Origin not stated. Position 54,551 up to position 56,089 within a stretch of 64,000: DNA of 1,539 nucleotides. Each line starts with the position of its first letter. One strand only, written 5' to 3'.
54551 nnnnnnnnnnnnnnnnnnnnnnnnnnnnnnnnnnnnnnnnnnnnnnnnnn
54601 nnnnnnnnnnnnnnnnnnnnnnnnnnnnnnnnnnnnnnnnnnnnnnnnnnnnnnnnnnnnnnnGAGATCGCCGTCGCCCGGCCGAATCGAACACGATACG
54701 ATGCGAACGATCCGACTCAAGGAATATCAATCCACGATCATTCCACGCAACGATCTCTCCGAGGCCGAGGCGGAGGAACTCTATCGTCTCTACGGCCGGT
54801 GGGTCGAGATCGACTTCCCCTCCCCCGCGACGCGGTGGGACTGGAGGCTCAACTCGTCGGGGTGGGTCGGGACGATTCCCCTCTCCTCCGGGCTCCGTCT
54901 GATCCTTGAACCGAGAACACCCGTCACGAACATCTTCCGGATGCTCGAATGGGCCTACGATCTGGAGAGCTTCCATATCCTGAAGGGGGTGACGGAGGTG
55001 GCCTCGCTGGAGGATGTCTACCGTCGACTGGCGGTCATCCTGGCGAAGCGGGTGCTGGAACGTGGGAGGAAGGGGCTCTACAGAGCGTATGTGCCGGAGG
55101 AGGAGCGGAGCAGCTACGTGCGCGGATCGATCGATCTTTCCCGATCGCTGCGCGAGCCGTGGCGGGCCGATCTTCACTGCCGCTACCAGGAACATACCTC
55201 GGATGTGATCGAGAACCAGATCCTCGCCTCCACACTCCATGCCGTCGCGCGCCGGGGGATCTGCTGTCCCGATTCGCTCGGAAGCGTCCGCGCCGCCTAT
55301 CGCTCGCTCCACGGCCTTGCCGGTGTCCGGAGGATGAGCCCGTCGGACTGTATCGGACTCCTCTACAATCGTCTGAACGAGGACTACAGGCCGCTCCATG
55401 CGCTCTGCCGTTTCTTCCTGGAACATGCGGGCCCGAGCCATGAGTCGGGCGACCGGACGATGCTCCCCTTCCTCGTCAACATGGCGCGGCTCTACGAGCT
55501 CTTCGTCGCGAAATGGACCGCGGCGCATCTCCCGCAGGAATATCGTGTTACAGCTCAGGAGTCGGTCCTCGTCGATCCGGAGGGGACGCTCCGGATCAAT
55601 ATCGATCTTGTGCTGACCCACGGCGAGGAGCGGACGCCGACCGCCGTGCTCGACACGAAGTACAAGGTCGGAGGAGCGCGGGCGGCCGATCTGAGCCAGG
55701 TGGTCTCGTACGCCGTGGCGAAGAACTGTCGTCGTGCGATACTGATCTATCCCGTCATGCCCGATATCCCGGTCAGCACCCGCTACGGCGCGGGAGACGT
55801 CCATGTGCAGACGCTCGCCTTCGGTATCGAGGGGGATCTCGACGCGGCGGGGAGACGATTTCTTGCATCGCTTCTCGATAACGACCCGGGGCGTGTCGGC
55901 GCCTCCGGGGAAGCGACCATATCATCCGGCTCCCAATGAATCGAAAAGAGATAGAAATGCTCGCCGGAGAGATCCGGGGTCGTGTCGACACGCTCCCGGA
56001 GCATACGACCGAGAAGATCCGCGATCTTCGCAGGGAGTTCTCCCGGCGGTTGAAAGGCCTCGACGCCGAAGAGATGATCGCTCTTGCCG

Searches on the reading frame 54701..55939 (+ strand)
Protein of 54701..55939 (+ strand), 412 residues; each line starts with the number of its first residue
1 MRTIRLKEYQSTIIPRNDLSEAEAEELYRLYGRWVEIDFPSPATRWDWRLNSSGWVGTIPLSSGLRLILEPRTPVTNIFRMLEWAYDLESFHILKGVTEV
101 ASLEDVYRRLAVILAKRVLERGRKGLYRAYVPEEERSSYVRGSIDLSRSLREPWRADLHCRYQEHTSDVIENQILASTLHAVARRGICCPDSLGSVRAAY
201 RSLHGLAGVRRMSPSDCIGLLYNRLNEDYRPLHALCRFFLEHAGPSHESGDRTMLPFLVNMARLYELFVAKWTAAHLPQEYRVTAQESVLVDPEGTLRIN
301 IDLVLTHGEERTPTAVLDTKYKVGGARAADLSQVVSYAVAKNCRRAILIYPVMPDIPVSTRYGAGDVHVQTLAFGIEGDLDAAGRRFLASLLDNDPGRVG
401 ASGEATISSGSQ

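Call 6: search_protein_families(library=pfam, proteins=[window:54701-55939:+], max_evalue=0.01)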
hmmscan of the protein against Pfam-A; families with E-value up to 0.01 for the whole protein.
window:54701-55939:+ (412 aa): 2 families
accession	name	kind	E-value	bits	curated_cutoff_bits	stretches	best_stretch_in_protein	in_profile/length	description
PF10117.15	McrBC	-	2.5e-36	125.7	23.9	1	53-351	4-318/318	McrBC 5-methylcytosine restriction system component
PF20247.3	DUF6602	-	0.0044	17.3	27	1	264-320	16-68/104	Domain of unknown function (DUF6602)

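Call 7: search_protein_families(library=padloc, proteins=[window:54701-55939:+], max_evalue=0.01)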
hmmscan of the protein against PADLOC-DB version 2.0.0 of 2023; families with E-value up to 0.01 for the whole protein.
window:54701-55939:+ (412 aa): 0 families

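Call 8: search_protein_families(library=ncbifam, proteins=[window:54701-55939:+], max_evalue=0.01)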
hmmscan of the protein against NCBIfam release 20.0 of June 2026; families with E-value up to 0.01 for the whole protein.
window:54701-55939:+ (412 aa): 1 family
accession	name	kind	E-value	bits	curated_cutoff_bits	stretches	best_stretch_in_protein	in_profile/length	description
NF007277.0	PRK09736.1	equivalog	1.1e-29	103.6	338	1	72-287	6-223/353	5-methylcytosine-specific restriction endonuclease system specificity protein McrC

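Call 14: find_homologous_proteins(query=window:54701-55939:+, max_evalue=0.00001)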
Query window:54701-55939:+ (412 aa): 1984 proteins with E <= 0.00001 among 8000 candidates; the best 120 are listed.
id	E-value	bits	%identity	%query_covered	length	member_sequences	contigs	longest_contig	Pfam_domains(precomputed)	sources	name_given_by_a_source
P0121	1.1e-276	935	100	100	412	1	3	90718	PF10117.16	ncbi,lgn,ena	-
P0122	8.2e-146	504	57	94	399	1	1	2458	PF10117.16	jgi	jgi:5-methylcytosine-specific restriction enzyme subunit McrC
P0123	1.7e-145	503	57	94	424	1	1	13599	PF10117.16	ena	-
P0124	5.3e-144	498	56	94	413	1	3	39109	PF10117.16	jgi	-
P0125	1.8e-140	486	55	94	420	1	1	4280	PF10117.16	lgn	-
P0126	7.2e-140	484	57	95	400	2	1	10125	PF10117.16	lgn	-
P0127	1.4e-136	474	53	99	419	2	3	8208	PF10117.16,PF20247.4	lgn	-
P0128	5.7e-132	458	53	96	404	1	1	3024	PF10117.16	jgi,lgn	jgi:5-methylcytosine-specific restriction enzyme subunit McrC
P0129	7.3e-132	458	56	91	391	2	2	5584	PF10117.16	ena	-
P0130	8.9e-132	458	54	94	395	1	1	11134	PF10117.16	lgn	-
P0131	1.4e-130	454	54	92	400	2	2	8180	PF10117.16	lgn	-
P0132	1.8e-130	453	53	95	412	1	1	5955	PF10117.16,PF20247.4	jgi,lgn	jgi:5-methylcytosine-specific restriction enzyme subunit McrC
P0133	2.4e-130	453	53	95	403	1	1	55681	PF10117.16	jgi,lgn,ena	jgi:5-methylcytosine-specific restriction enzyme subunit McrC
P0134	1.5e-129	450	54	95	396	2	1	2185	PF10117.16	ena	-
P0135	2.5e-129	450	55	90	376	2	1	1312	PF10117.16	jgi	jgi:5-methylcytosine-specific restriction enzyme subunit McrC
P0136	1.4e-128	447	54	96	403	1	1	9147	PF10117.16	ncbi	-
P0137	2.5e-128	446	52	94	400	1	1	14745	PF10117.16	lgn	-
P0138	6.2e-128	445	53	94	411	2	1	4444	PF10117.16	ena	-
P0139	4.0e-127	442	53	95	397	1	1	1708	PF10117.16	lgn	-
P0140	7.8e-127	441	59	84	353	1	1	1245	PF10117.16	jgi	jgi:5-methylcytosine-specific restriction enzyme subunit McrC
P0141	1.1e-126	441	52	94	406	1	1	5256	PF10117.16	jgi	jgi:5-methylcytosine-specific restriction enzyme subunit McrC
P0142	1.6e-126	440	52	95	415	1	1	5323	PF10117.16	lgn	-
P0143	2.8e-126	440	53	94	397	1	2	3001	PF10117.16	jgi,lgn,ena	jgi:5-methylcytosine-specific restriction enzyme subunit McrC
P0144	2.8e-126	440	52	95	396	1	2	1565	PF10117.16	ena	-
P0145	2.9e-126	440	52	95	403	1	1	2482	PF10117.16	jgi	jgi:5-methylcytosine-specific restriction enzyme subunit McrC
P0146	3.4e-126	439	51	94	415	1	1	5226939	PF10117.16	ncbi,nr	ncbi:MAG: restriction endonuclease [Deltaproteobacteria bacterium]|nr:restriction endonuclease [Delt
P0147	5.3e-126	439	51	95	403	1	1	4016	PF10117.16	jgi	jgi:5-methylcytosine-specific restriction enzyme subunit McrC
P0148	5.4e-126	439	53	95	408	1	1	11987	PF10117.16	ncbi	-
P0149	7.3e-126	438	52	96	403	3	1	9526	PF10117.16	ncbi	ncbi:MAG: restriction endonuclease [Candidatus Kapaibacterium sp.]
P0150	9.9e-126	438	52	95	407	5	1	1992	PF10117.16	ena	-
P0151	3.6e-125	436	51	99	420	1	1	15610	PF10117.16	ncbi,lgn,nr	ncbi:MAG: restriction endonuclease [Anaerolineae bacterium]|nr:restriction endonuclease [Anaerolinea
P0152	4.5e-125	436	52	95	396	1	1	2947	PF10117.16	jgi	-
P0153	5.2e-125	435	54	95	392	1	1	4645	PF10117.16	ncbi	-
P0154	5.8e-125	435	51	95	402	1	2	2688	PF10117.16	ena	-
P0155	6.9e-125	435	50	95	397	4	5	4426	PF10117.16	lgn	-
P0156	1.0e-124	434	51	97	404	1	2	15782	PF10117.16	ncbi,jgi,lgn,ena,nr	ncbi:MAG TPA: restriction endonuclease [Chloroflexi bacterium]|nr:restriction endonuclease [Chlorofl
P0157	1.1e-124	434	51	95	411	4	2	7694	PF10117.16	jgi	jgi:5-methylcytosine-specific restriction enzyme subunit McrC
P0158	1.2e-124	434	52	97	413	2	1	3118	PF10117.16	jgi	-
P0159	2.0e-124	434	51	95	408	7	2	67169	PF10117.16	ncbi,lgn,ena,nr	ncbi:MAG TPA: restriction endonuclease [Thermodesulfobacteriota bacterium]|nr:restriction endonuclea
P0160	3.3e-124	433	51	95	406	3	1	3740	PF10117.16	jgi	jgi:5-methylcytosine-specific restriction enzyme subunit McrC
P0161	4.4e-124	432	50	99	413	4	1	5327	PF10117.16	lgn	-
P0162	4.8e-124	432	50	95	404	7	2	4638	PF10117.16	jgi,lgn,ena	-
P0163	5.1e-124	432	52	95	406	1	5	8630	PF10117.16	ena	-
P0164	6.0e-124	432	52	95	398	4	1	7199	PF10117.16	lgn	-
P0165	6.3e-124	432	50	97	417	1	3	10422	PF10117.16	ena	-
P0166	8.5e-124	431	51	95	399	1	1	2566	PF10117.16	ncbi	-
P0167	1.1e-123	431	50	95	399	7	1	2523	PF10117.16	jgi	-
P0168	1.1e-123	431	52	99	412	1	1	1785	PF10117.16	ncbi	-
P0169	1.1e-123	431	50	95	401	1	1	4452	PF10117.16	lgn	-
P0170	1.3e-123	431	52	95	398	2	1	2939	PF10117.16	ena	-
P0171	2.4e-123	430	53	94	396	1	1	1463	PF10117.16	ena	-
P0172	2.5e-123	430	52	95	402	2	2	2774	PF10117.16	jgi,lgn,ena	jgi:5-methylcytosine-specific restriction enzyme subunit McrC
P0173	2.5e-123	430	51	94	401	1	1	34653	PF10117.16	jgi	jgi:5-methylcytosine-specific restriction enzyme subunit McrC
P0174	2.8e-123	430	49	96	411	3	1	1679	PF10117.16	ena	-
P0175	3.2e-123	430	49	95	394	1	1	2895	PF10117.16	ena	-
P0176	6.0e-123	429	51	95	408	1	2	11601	PF10117.16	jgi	jgi:5-methylcytosine-specific restriction enzyme subunit McrC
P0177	7.2e-123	428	53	94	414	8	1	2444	PF10117.16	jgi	jgi:5-methylcytosine-specific restriction enzyme subunit McrC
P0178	9.5e-123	428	49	99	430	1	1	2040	PF10117.16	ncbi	-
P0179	1.1e-122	428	51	95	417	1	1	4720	PF10117.16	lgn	-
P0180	1.5e-122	427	54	90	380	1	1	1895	PF10117.16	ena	-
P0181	1.6e-122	427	51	96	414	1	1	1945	PF10117.16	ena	-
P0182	2.4e-122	427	49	100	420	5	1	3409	PF10117.16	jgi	jgi:5-methylcytosine-specific restriction enzyme subunit McrC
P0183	2.4e-122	427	51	96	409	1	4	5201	PF10117.16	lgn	-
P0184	2.5e-122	427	53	95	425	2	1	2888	PF10117.16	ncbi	-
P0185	3.4e-122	426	51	95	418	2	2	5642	PF10117.16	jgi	jgi:5-methylcytosine-specific restriction enzyme subunit McrC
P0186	3.9e-122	426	53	94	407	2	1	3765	PF10117.16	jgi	jgi:5-methylcytosine-specific restriction enzyme subunit McrC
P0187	6.0e-122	425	49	95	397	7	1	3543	PF10117.16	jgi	-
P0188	7.0e-122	425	50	96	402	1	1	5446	PF10117.16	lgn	-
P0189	8.4e-122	425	51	95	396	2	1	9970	PF10117.16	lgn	-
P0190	1.0e-121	425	49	95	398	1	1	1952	PF10117.16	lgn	-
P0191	1.1e-121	425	51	90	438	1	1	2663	PF10117.16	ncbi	-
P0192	1.1e-121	425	49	98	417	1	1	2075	PF10117.16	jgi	-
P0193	1.1e-121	425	52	96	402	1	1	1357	PF10117.16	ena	-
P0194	1.3e-121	424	51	94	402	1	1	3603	PF10117.16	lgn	-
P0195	1.4e-121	424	53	95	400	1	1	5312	PF10117.16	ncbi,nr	ncbi:MAG: restriction endonuclease [Candidatus Eisenbacteria bacterium]|nr:restriction endonuclease 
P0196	1.6e-121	424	51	95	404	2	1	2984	PF10117.16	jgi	jgi:5-methylcytosine-specific restriction enzyme subunit McrC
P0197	2.0e-121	424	49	94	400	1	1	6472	PF10117.16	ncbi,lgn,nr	ncbi:MAG: restriction endonuclease [Candidatus Lokiarchaeota archaeon]|nr:restriction endonuclease [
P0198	3.1e-121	423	52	90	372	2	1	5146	PF10117.16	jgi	-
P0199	3.4e-121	423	53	94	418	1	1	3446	PF10117.16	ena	-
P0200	4.2e-121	423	49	95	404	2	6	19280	PF10117.16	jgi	-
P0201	6.8e-121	422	49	96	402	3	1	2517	PF10117.16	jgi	-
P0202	7.1e-121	422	51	97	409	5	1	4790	PF10117.16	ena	-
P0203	9.2e-121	421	51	94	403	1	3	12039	PF10117.16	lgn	-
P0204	1.5e-120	421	50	95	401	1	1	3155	PF10117.16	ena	-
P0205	1.6e-120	421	49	94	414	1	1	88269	PF10117.16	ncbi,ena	-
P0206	1.8e-120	420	50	95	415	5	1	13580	PF10117.16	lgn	-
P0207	3.9e-120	419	50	95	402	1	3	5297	PF10117.16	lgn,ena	-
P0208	4.8e-120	419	50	95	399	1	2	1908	PF10117.16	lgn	-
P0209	5.3e-120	419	50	96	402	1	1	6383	PF10117.16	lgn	-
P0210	6.2e-120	419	52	95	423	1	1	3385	PF10117.16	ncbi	-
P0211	6.7e-120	419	50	97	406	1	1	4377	PF10117.16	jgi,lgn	jgi:5-methylcytosine-specific restriction enzyme subunit McrC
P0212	7.8e-120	418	49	95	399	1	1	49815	PF10117.16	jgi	jgi:5-methylcytosine-specific restriction enzyme subunit McrC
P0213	8.0e-120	418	51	94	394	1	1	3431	PF10117.16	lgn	-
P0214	8.0e-120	418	49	93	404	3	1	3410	PF10117.16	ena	-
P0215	8.6e-120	418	49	97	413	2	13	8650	PF10117.16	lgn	-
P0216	8.8e-120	418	48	96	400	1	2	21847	PF10117.16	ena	-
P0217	1.1e-119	418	49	94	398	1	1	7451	PF10117.16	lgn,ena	-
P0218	1.6e-119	417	51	92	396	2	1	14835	PF10117.16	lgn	-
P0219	2.5e-119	417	49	95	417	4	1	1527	PF10117.16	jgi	-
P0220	2.5e-119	417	51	98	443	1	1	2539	PF10117.16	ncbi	-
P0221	3.0e-119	416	50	97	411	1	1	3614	PF10117.16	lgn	-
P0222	3.1e-119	416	50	93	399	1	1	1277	PF10117.16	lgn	-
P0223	3.3e-119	416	50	95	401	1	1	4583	PF10117.16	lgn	-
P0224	3.6e-119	416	51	94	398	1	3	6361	PF10117.16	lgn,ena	-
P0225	3.8e-119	416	48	96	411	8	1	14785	PF10117.16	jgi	jgi:5-methylcytosine-specific restriction enzyme subunit McrC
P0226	4.2e-119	416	49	96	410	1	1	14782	PF10117.16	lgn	-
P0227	4.3e-119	416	51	95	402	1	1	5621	PF10117.16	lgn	-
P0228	5.3e-119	416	50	95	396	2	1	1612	PF10117.16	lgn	-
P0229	6.5e-119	415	51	95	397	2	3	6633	PF10117.16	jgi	jgi:5-methylcytosine-specific restriction enzyme subunit McrC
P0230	7.8e-119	415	50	95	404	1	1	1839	PF10117.16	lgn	-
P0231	8.7e-119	415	49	95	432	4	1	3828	PF10117.16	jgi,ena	-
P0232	9.7e-119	415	49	94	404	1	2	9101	PF10117.16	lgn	-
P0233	1.0e-118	415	50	94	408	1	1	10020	PF10117.16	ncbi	-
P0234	1.2e-118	415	50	95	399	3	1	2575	PF10117.16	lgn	-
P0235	1.4e-118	414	50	95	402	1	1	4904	PF10117.16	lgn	-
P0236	1.5e-118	414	51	95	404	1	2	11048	PF10117.16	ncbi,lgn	-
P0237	1.6e-118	414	49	95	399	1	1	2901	PF10117.16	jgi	jgi:5-methylcytosine-specific restriction enzyme subunit McrC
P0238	2.2e-118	414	47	99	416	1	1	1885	PF10117.16,PF20247.4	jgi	jgi:5-methylcytosine-specific restriction enzyme subunit McrC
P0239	2.7e-118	413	47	95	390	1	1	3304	PF10117.16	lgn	-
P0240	3.5e-118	413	48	95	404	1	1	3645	PF10117.16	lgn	-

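Call 15: find_encoding_contigs(protein=P0124, flank=6000, max_places=2)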
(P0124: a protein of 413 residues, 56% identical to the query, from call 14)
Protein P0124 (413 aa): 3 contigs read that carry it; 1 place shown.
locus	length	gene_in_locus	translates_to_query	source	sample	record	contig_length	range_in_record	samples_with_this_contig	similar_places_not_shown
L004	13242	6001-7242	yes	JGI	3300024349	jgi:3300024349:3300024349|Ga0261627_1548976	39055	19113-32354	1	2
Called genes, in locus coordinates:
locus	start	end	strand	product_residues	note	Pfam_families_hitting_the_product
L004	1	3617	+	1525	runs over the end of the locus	PF02384:N6_Mtase, PF20473:MmeI_Mtase (weak), PF07669:Eco57I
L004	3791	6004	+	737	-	PF13481:AAA_25 (faint), PF13191:AAA_16 (faint), PF13401:AAA_22, PF20720:nSTAND3 (weak), PF00004:AAA, PF07728:AAA_5, PF28529:McrB_lid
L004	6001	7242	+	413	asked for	PF10117:McrBC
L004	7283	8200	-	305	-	PF01636:APH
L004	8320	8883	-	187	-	-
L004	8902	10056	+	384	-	PF06114:Peptidase_M78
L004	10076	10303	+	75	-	PF14367:DUF4411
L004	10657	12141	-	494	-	PF14534:DUF4440, PF00144:Beta-lactamase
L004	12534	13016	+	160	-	PF12867:DinB_2 (weak)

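Call 16: find_encoding_contigs(protein=P0123, flank=6000, max_places=2)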
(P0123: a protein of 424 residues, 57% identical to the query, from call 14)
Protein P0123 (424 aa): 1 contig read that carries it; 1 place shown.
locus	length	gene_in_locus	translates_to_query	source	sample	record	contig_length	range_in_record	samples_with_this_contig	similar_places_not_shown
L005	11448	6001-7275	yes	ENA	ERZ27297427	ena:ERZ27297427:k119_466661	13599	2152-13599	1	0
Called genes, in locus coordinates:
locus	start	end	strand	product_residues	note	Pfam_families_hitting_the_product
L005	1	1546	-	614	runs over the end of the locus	PF13481:AAA_25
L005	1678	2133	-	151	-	-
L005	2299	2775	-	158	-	-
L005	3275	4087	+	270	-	-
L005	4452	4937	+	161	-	-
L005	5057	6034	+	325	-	PF13191:AAA_16 (faint), PF00004:AAA, PF07728:AAA_5, PF13401:AAA_22, PF28529:McrB_lid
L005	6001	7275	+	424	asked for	PF10117:McrBC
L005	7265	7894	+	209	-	-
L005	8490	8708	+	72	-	-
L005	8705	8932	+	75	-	-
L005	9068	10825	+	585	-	-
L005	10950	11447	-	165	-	?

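Call 17: find_encoding_contigs(protein=P0133, flank=6000, max_places=2)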
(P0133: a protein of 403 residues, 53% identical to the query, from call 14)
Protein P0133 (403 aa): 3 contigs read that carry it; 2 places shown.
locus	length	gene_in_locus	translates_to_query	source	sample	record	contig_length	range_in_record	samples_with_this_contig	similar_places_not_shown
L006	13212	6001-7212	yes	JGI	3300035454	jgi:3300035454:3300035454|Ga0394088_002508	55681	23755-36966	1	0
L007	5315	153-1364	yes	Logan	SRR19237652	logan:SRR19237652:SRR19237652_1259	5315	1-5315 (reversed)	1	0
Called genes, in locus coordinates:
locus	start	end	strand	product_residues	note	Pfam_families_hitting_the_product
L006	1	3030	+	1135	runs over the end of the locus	PF04465:DUF499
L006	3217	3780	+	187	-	-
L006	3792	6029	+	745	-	PF13191:AAA_16 (faint), PF13401:AAA_22 (weak), PF00004:AAA, PF07728:AAA_5, PF28529:McrB_lid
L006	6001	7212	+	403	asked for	PF10117:McrBC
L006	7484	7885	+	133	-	-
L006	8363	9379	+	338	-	-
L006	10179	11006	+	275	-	-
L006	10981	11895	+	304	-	-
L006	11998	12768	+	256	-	-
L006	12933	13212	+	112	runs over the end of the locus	-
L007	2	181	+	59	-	?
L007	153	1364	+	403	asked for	PF10117:McrBC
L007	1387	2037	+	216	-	-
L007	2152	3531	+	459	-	-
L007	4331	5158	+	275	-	-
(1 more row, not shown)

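Call 29: find_related_loci(query=A2, collection=metagenome_contigs, flank=5000)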
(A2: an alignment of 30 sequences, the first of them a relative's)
Query A2 (412 aa) in metagenome_contigs; peptide patterns used: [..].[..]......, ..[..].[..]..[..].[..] (x = any residue, [..] = any of these).
497 stretches matched a pattern; 425 encode a relative of the query (tblastn E <= 1e-3); the best 80 are kept; 80 distinct loci.
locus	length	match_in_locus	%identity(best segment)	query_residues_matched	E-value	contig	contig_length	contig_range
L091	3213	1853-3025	54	2-393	7e-144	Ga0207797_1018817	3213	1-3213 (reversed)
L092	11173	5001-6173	51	2-392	2e-131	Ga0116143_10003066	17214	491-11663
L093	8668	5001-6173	51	2-392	2e-131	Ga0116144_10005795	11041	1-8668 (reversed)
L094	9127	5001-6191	51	2-399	4e-130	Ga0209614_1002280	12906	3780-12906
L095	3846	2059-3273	50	6-411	7e-133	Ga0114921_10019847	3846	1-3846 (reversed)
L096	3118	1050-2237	52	2-400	1e-133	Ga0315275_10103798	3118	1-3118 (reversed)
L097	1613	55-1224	50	4-394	6e-139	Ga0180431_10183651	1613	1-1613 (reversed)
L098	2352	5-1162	50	8-394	3e-135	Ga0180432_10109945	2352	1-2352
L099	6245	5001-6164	49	2-392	7e-128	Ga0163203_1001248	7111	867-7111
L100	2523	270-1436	50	2-391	5e-134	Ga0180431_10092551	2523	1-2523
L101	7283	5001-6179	49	2-396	8e-125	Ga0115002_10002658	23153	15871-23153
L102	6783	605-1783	49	2-396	8e-125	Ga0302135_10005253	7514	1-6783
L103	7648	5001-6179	49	2-396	8e-125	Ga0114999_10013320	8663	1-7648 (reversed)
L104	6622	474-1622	51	2-387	6e-124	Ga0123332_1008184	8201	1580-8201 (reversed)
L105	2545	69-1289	46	2-409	2e-130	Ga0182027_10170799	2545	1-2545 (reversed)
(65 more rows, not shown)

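Call 42: search_solved_structures(query=A2, max_evalue=0.001, show_alignments=1)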
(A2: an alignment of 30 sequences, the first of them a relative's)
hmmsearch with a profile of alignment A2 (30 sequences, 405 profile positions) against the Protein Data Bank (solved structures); distinct sequences matched with E-value up to 0.001: 3.
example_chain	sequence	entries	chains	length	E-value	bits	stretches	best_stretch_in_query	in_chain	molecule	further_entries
6ut5_G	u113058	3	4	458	7.2e-19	70.7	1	82-345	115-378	McrBC 5-methylcytosine restriction system component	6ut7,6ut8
6hz4_M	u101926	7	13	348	2e-17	65.9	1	75-329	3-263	Protein McrC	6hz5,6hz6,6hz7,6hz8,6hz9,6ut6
7vsr_M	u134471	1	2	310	1.2e-08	37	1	172-329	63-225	Protein McrC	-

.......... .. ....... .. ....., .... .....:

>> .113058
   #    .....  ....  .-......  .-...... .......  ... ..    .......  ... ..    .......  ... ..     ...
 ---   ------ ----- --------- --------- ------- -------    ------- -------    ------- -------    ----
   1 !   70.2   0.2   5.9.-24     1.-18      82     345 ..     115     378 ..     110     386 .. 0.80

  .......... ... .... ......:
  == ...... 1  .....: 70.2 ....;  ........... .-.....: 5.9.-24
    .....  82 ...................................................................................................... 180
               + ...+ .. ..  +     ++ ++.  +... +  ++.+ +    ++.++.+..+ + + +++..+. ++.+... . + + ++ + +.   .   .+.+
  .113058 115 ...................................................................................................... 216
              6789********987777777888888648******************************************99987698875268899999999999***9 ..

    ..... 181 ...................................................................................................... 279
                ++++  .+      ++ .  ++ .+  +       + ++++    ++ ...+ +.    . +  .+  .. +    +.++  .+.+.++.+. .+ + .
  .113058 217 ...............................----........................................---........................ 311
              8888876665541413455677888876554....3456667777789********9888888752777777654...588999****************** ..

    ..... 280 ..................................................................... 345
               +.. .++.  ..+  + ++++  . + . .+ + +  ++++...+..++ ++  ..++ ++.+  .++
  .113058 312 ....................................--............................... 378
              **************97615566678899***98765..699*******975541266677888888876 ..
